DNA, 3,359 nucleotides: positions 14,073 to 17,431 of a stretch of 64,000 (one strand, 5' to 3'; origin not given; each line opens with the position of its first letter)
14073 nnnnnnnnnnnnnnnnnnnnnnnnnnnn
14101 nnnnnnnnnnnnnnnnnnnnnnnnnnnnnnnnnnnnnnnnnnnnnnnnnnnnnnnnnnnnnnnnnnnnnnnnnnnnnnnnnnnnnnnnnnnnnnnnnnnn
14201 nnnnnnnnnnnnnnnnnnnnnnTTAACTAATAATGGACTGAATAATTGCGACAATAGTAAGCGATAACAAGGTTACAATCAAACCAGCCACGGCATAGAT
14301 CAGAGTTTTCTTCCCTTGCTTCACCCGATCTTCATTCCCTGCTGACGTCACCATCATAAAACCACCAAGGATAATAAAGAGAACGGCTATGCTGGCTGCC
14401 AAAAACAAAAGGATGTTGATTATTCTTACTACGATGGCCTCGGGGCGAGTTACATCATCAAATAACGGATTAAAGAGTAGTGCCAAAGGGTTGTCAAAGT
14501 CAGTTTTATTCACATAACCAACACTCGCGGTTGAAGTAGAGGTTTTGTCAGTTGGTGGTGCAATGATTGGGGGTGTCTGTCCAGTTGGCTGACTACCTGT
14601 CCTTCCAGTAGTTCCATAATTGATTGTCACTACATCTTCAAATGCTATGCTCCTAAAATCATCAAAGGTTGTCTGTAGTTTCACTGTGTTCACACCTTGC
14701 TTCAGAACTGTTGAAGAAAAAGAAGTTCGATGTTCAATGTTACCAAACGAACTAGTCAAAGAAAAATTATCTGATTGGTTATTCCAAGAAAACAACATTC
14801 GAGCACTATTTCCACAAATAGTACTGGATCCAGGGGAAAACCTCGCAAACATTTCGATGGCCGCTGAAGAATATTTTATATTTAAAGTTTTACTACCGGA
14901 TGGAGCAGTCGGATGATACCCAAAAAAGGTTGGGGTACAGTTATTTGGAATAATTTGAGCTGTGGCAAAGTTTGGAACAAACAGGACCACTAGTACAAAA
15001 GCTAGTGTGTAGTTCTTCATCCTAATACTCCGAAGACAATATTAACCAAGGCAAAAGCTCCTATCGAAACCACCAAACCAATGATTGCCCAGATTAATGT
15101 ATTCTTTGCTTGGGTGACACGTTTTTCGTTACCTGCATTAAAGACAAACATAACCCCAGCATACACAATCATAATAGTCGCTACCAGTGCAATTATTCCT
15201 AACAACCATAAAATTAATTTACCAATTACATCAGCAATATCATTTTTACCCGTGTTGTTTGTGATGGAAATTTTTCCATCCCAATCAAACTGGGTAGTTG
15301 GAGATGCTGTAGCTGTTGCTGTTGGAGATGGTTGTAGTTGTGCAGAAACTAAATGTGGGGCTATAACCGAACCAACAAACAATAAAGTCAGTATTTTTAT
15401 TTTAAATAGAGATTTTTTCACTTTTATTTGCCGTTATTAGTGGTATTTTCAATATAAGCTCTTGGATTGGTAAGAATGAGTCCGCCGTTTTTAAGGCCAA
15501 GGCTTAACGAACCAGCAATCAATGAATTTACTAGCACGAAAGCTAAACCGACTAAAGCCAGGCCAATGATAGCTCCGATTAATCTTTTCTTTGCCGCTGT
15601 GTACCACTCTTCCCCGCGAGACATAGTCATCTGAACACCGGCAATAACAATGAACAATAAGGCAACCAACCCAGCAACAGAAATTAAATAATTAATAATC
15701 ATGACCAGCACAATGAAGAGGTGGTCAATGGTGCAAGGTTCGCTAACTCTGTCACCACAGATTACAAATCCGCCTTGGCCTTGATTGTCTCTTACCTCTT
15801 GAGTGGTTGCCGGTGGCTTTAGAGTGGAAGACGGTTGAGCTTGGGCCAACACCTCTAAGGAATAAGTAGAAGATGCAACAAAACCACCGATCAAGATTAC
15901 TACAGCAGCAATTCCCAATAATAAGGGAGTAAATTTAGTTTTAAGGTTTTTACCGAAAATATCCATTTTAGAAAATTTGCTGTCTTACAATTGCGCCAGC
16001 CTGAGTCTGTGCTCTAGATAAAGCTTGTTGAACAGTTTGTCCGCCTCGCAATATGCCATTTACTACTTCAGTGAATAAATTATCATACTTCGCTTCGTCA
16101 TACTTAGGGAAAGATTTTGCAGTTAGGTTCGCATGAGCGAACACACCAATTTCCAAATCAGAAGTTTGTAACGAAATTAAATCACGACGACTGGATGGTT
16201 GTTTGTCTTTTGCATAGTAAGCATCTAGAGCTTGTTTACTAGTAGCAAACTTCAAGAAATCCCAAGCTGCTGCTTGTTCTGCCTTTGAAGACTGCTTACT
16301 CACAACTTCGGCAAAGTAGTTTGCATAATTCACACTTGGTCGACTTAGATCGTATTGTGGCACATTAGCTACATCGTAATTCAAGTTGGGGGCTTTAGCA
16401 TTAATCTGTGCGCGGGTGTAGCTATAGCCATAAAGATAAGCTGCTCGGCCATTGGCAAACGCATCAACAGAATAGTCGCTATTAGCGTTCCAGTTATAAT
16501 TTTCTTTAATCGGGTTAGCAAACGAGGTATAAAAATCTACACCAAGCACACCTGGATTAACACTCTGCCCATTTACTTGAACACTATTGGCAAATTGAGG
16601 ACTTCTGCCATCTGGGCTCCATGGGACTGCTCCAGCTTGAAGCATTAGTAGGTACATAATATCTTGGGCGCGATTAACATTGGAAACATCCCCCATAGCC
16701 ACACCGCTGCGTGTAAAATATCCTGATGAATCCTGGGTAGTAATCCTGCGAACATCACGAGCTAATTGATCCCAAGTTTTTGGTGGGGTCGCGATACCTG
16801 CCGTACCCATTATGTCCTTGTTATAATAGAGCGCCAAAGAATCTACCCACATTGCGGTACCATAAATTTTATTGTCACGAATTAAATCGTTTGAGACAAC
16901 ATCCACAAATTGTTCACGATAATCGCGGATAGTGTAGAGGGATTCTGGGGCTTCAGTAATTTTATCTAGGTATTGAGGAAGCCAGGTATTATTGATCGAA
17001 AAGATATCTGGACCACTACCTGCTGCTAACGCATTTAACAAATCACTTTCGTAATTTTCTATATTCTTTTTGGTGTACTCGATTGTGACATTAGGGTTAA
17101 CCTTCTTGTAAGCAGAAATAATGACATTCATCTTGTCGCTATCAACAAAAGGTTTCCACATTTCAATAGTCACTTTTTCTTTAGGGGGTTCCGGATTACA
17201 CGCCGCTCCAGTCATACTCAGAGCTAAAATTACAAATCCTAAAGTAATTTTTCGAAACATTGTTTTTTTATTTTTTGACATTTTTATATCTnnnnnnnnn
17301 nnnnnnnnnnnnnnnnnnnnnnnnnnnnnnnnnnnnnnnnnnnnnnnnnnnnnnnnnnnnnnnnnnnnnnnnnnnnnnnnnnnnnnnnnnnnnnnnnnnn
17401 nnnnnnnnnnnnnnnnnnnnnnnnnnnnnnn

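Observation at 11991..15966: Tandem array of seven divergent paralogs that share a TrbC/VirB2-like two-helix C-terminal domain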

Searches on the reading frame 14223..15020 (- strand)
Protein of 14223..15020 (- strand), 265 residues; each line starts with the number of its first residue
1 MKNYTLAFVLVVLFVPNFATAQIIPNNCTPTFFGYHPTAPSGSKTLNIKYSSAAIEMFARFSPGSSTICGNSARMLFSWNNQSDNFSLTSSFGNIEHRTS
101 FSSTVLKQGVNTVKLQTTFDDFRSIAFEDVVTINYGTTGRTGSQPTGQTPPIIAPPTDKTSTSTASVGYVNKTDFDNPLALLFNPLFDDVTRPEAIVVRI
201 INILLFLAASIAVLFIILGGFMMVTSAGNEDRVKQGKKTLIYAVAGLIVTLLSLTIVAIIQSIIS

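Call 3: search_protein_families(library=pfam, proteins=[window:14223-15020:-], max_evalue=1)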
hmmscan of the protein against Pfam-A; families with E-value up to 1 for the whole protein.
window:14223-15020:- (265 aa): 2 families
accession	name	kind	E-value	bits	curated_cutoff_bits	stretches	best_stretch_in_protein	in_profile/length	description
PF18895.5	T4SS_pilin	-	8.6e-08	32.6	26.6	1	199-259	11-70/71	Type IV secretion system pilin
PF07786.18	HGSNAT_cat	-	0.031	14.2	22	1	203-256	39-93/222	Heparan-alpha-glucosaminide N-acetyltransferase, catalytic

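Call 4: search_protein_families(library=ncbifam, proteins=[window:14223-15020:-], max_evalue=1)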
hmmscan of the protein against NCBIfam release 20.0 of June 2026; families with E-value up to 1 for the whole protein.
window:14223-15020:- (265 aa): 2 families
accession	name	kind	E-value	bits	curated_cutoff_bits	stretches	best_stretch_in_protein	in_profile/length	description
NF045849.1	ICE_MMCAP2_0565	equivalog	0.00042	19.9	40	1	200-264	16-80/80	Mbov_0395 family pilin-like conjugal transfer protein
NF003425.0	PRK04897.1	equivalog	0.84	8.8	355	0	198-265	153-222/298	zinc metalloprotease HtpX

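Call 28: find_homologous_proteins(query=window:14223-15020:-, max_evalue=0.001)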
Query window:14223-15020:- (265 aa): 24 proteins with E <= 0.001 among 2772 candidates.
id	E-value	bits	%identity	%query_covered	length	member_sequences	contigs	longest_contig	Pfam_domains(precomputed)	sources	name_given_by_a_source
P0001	2.1e-166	569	100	100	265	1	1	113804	PF18895.6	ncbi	-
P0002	2.6e-41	160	90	37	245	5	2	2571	PF18895.6,PF16656.12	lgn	-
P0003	4.4e-34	136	74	36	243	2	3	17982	PF18895.6,PF16656.12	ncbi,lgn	-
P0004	1.1e-32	132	65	38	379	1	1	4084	PF18895.6,PF00041.28,PF16656.12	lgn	-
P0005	1.7e-32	131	56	51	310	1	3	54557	PF18895.6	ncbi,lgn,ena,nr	ncbi:MAG TPA: pilin [Candidatus Doudnabacteria bacterium]|nr:pilin [Candidatus Doudnabacteria bacter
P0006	8.3e-32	129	68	38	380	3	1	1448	PF18895.6,PF16656.12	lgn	-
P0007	2.7e-29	120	33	98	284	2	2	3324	PF18895.6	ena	-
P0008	7.9e-29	119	54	51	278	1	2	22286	PF18895.6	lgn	-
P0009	8.9e-29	119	58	50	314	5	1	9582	PF18895.6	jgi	-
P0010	2.3e-27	114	37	99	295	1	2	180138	PF18895.6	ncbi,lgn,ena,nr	ncbi:MAG TPA: pilin [Candidatus Doudnabacteria bacterium]|nr:pilin [Candidatus Doudnabacteria bacter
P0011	1.1e-25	109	64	35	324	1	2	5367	-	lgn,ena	-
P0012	2.4e-25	108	64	38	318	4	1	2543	PF18895.6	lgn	-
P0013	3.6e-24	104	62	35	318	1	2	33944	-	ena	-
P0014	2.1e-21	95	53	38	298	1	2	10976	PF18895.6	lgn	-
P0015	5.8e-19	87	48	42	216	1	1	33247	-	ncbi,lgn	-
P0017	2.3e-17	81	41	26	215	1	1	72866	PF18895.6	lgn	-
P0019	2.2e-16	78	39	37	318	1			PF18895.6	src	-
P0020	1.7e-9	56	53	25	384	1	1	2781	PF18895.6,PF01471.24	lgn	-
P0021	2.3e-9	55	46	27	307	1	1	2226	PF18895.6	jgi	jgi:hypothetical protein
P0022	3.2e-8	51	50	25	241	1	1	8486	PF18895.6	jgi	jgi:hypothetical protein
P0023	3.6e-8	51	37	31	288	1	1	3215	PF18895.6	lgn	-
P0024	3.9e-8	51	50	23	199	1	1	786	PF18895.6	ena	-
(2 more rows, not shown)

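Call 30: find_encoding_contigs(protein=P0001, flank=10000, max_places=3)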
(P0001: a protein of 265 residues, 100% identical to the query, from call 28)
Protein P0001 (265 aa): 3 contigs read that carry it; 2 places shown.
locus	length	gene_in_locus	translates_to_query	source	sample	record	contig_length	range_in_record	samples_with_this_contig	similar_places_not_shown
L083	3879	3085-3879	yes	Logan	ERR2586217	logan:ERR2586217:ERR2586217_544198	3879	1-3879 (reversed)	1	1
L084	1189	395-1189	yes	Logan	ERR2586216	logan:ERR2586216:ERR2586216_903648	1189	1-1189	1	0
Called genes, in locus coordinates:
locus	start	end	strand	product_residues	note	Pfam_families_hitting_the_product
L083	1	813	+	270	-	?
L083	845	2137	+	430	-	PF01547:SBP_bac_1, PF13416:SBP_bac_8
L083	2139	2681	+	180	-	PF18895:T4SS_pilin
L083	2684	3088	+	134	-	PF18895:T4SS_pilin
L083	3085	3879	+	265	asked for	PF18895:T4SS_pilin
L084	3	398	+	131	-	?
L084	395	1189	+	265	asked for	PF18895:T4SS_pilin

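Call 42: predict_structure(alignment_id=A3)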
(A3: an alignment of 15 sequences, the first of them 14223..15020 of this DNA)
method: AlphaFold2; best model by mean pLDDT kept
length: 265 residues; sequences in the alignment: 15
mean_pLDDT: 51.3   pTM: 0.29
mean pLDDT of the five models: 51.3, 48.8, 48.7, 46.4, 44.4
residues with pLDDT >= 90: 0; 70-90: 64; 50-70: 40; < 50: 161
segments of 3 or more residues with pLDDT < 50: 15-58, 60-67, 71-155, 160-176
pLDDT, mean of each block of 10 residues (from residue 1): 57 48 43 46 44 43 47 42 40 36 28 27 26 28 36 46 43 48 54 69 77 81 81 81 80 75 66
secondary structure, 60 per line:
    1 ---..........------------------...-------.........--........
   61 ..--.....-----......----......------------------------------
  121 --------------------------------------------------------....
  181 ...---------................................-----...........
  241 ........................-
elements in order: H4-13 E32-34 E42-50 E53-62 E65-69 E75-80 E85-90 H177-183 H193-224 H230-264

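Call 58: find_encoding_contigs(protein=P0003, flank=10000, max_places=2)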
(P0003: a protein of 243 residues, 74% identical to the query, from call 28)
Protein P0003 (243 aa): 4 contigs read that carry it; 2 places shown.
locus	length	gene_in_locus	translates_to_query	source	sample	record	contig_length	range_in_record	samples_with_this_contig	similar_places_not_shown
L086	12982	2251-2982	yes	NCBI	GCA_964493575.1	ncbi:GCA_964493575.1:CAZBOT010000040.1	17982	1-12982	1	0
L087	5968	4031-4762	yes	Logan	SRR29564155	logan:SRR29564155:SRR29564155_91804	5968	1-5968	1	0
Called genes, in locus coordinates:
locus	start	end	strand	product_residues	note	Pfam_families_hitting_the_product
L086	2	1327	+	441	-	?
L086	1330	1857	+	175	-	PF18895:T4SS_pilin (faint)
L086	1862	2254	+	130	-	PF18895:T4SS_pilin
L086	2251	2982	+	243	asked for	PF16656:Pur_ac_phosph_N, PF18895:T4SS_pilin (weak)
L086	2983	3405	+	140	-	PF04956:TrbC (weak), PF18895:T4SS_pilin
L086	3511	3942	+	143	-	PF18895:T4SS_pilin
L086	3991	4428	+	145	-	PF04956:TrbC (faint), PF18895:T4SS_pilin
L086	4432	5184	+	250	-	-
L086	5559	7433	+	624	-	PF00004:AAA, PF07728:AAA_5 (weak), PF17862:AAA_lid_3, PF01434:Peptidase_M41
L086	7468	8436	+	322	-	-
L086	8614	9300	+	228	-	PF22935:RM44_endonuclase (weak), PF14622:Ribonucleas_3_3, PF00636:Ribonuclease_3, PF00035:dsrm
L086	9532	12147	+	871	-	PF02463:SMC_N, PF13175:AAA_15, PF13304:AAA_21 (weak), PF13476:AAA_23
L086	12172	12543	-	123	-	-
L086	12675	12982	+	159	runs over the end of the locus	PF00886:Ribosomal_S16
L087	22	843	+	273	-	PF01078:Mg_chelatase, PF00493:MCM (weak), PF13335:Mg_chelatase_C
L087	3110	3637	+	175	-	PF18895:T4SS_pilin (faint)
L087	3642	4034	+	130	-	PF18895:T4SS_pilin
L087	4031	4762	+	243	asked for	PF16656:Pur_ac_phosph_N, PF18895:T4SS_pilin (weak)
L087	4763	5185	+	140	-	PF04956:TrbC (weak), PF18895:T4SS_pilin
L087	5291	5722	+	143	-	PF18895:T4SS_pilin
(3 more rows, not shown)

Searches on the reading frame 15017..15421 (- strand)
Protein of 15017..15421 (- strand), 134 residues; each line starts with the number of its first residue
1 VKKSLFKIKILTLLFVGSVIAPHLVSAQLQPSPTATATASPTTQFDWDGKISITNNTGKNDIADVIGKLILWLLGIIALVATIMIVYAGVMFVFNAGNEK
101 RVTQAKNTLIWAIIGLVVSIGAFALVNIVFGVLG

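Call 3: search_protein_families(library=pfam, proteins=[window:15017-15421:-], max_evalue=1)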
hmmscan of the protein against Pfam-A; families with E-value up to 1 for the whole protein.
window:15017-15421:- (134 aa): 8 families
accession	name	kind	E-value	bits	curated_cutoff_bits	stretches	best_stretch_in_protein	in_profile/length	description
PF18895.5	T4SS_pilin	-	1.7e-11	44.5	26.6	1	62-128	5-70/71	Type IV secretion system pilin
PF04956.18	TrbC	-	3e-05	24.6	27.9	1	57-127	33-96/98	TrbC/VIRB2 pilin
PF09990.14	DUF2231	-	0.045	14.2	26.4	1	78-125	42-90/139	Predicted membrane protein (DUF2231)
PF20556.3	DUF6768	-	0.17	12.1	27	1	69-122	42-88/123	Family of unknown function (DUF6768)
PF07666.16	MpPF26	-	0.3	11.6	37.2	1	65-120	3-65/75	M penetrans paralogue family 26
PF08285.16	DPM3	-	0.34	11.6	25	1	76-133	7-61/90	Dolichol-phosphate mannosyltransferase subunit 3 (DPM3)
PF20990.2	DUF2207_C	-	0.43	10.7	33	1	67-129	131-188/247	Predicted membrane protein (DUF2207) C-terminal domain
PF20040.4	DUF6442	-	0.54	11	25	0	85-125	56-96/102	Family of unknown function (DUF6442)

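Call 4: search_protein_families(library=ncbifam, proteins=[window:15017-15421:-], max_evalue=1)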
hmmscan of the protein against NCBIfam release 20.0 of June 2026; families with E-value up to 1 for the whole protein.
window:15017-15421:- (134 aa): 5 families
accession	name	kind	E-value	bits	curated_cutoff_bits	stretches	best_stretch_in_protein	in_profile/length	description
NF045849.1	ICE_MMCAP2_0565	equivalog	1.8e-11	43.5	40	1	57-132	4-79/80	Mbov_0395 family pilin-like conjugal transfer protein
TIGR04346.1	DotA_TraY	subfamily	0.0003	19.5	100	1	58-121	22-81/656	DotA/TraY family protein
NF045890.1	conj_pls20_p028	equivalog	0.0018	17.2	150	1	62-121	57-112/377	pLS20_p028 family conjugation system transmembrane protein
TIGR02184.2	Myco_arth_vir_N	domain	0.18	11.9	25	1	7-26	8-27/33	MspA/MspB/MIB-like signal-anchor domain-contatining protein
NF038216.1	ABZJ_00895_fam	subfamily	0.2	11.6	33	1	71-132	67-126/134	ABZJ_00895 family protein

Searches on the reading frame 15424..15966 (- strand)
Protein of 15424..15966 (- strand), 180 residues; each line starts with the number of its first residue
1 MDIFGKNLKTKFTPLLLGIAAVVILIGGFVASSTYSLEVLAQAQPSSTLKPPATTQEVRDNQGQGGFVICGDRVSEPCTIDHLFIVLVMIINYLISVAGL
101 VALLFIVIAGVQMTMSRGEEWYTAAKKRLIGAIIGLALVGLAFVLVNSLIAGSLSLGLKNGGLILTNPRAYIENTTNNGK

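Call 3: search_protein_families(library=pfam, proteins=[window:15424-15966:-], max_evalue=1)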
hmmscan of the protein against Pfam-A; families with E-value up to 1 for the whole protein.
window:15424-15966:- (180 aa): 3 families
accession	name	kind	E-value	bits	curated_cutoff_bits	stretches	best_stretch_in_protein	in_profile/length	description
PF18895.5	T4SS_pilin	-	6.8e-10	39.3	26.6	1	91-147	13-69/71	Type IV secretion system pilin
PF07786.18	HGSNAT_cat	-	0.15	12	22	1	96-143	42-91/222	Heparan-alpha-glucosaminide N-acetyltransferase, catalytic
PF11712.13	Vma12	-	0.19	12.2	25.5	1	85-146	73-125/137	Endoplasmic reticulum-based factor for assembly of V-ATPase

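Call 4: search_protein_families(library=ncbifam, proteins=[window:15424-15966:-], max_evalue=1)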
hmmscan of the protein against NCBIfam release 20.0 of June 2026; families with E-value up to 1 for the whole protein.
window:15424-15966:- (180 aa): 1 family
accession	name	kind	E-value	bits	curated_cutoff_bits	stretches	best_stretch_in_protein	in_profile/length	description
NF045849.1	ICE_MMCAP2_0565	equivalog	0.0036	17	40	1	89-150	15-77/80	Mbov_0395 family pilin-like conjugal transfer protein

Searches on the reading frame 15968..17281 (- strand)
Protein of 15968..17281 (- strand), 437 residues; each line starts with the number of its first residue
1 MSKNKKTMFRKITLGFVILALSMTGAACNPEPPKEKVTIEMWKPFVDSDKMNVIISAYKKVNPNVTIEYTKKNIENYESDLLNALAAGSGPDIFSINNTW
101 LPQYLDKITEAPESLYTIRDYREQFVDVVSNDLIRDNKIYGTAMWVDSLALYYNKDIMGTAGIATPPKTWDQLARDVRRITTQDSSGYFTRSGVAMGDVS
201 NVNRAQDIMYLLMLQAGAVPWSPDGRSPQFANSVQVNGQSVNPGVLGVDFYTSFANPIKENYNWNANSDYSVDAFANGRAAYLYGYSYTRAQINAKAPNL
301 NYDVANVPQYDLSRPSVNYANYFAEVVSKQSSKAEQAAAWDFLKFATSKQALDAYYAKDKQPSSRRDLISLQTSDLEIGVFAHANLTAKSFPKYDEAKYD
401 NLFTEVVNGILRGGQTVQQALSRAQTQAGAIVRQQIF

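Call 8: search_protein_families(library=pfam, proteins=[window:15968-17281:-], max_evalue=0.001)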
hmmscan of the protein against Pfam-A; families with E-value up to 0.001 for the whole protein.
window:15968-17281:- (437 aa): 2 families
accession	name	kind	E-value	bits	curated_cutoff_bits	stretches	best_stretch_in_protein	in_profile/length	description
PF01547.30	SBP_bac_1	-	1.2e-27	98.1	26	1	51-351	10-305/307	Bacterial extracellular solute-binding protein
PF13416.11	SBP_bac_8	-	1.5e-26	94.3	27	1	55-359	3-256/279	Bacterial extracellular solute-binding protein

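Call 48: find_homologous_proteins(query=window:15968-17281:-, max_evalue=1e-10)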
Query window:15968-17281:- (437 aa): 2502 proteins with E <= 1e-10 among 8000 candidates; the best 120 are listed.
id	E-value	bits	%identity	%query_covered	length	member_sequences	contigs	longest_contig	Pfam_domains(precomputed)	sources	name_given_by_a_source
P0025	7.6e-286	966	100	98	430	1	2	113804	PF13416.12,PF01547.31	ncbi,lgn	-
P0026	7.8e-270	913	92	100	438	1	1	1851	PF13416.12,PF01547.31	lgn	-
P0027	4.0e-263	891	91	100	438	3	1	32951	PF13416.12,PF01547.31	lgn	-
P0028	1.2e-259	879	88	100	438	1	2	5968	PF13416.12,PF01547.31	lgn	-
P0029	3.8e-258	874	88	100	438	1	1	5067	PF13416.12,PF01547.31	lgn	-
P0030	5.4e-249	844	85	100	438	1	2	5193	PF13416.12,PF01547.31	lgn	-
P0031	2.2e-239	813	80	100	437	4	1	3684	PF13416.12,PF01547.31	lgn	-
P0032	7.7e-239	811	80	100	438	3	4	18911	PF13416.12,PF01547.31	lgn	-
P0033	1.9e-237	806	81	100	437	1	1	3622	PF13416.12,PF01547.31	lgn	-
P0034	2.5e-237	806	80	100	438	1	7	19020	PF13416.12,PF01547.31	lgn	-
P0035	3.1e-227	773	77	100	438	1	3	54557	PF13416.12,PF01547.31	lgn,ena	-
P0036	1.4e-221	754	75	100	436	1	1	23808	PF13416.12,PF01547.31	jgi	jgi:multiple sugar transport system substrate-binding protein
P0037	3.0e-220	749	75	100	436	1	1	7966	PF13416.12,PF01547.31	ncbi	-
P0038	3.0e-219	746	76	100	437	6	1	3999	PF13416.12,PF01547.31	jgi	-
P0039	1.7e-217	740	75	100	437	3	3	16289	PF13416.12,PF01547.31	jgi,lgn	jgi:ABC-type glycerol-3-phosphate transport system substrate-binding protein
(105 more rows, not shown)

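Call 52: search_solved_structures(query=window:15968-17281:-, max_evalue=0.001)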
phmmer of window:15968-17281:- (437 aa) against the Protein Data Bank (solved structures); distinct sequences matched with E-value up to 0.001: 256 (the best 60 are shown).
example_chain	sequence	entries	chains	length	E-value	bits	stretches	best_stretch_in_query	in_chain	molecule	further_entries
3uor_A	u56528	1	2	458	1.5e-15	60.4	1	31-176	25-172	ABC transporter sugar binding protein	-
1eu8_A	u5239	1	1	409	2.1e-15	59.9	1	54-434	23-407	TREHALOSE/MALTOSE BINDING PROTEIN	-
8art_A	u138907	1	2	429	3.8e-14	55.8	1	30-181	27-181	Putative secreted maltose-binding protein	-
4qrz_A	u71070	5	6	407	1.7e-12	50.3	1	35-188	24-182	ABC-TYPE SUGAR TRANSPORTER | ABC transporter, substrate binding protein (Sugar)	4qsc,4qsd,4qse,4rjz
4r9f_A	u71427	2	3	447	2.2e-11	46.7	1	30-352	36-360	MBP1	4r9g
9xf5_A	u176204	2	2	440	3.2e-11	46.1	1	23-180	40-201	ABC transporter substrate-binding protein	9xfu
9xor_A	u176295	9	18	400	5.8e-11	45.3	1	37-309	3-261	maltose-binding protein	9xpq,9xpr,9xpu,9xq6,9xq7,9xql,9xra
3quf_A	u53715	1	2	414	1.1e-10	44.3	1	38-189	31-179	Extracellular solute-binding protein, family 1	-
5z6b_A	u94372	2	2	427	1.3e-10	44.1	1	26-195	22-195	Putative ABC transporter substrate-binding protein YesO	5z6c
4r6k_A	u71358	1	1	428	5e-10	42.2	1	34-195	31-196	SOLUTE-BINDING PROTEIN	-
6dtu_A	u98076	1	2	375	2.4e-09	39.9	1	61-182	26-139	maltose-binding protein MalE1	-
2gha_A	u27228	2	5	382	2.4e-09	39.9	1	61-182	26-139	maltose ABC transporter, periplasmic maltose-binding protein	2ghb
5ysb_A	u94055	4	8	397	3.3e-09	39.5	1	75-182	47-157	Lin1841 protein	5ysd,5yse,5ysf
5ci5_A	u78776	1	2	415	3.6e-09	39.3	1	51-369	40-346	Extracellular solute-binding protein family 1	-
4ry1_A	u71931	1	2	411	3.8e-09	39.3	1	51-197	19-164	Periplasmic solute binding protein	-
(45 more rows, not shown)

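Call 53: search_protein_families(library=ncbifam, proteins=[window:15968-17281:-], max_evalue=0.001)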
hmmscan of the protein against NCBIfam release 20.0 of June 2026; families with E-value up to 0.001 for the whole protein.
window:15968-17281:- (437 aa): 2 families
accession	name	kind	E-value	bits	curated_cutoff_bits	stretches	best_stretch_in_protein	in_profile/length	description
NF007011.0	PRK09474.1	equivalog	1.4e-10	40.6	291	1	20-175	11-160/396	maltose/maltodextrin ABC transporter substrate-binding protein MalE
NF053763.1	ABCarbgalBndGanS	equivalog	6.1e-08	31.8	700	1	34-178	36-177/420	galactooligosaccharide ABC transporter substrate-binding protein GanS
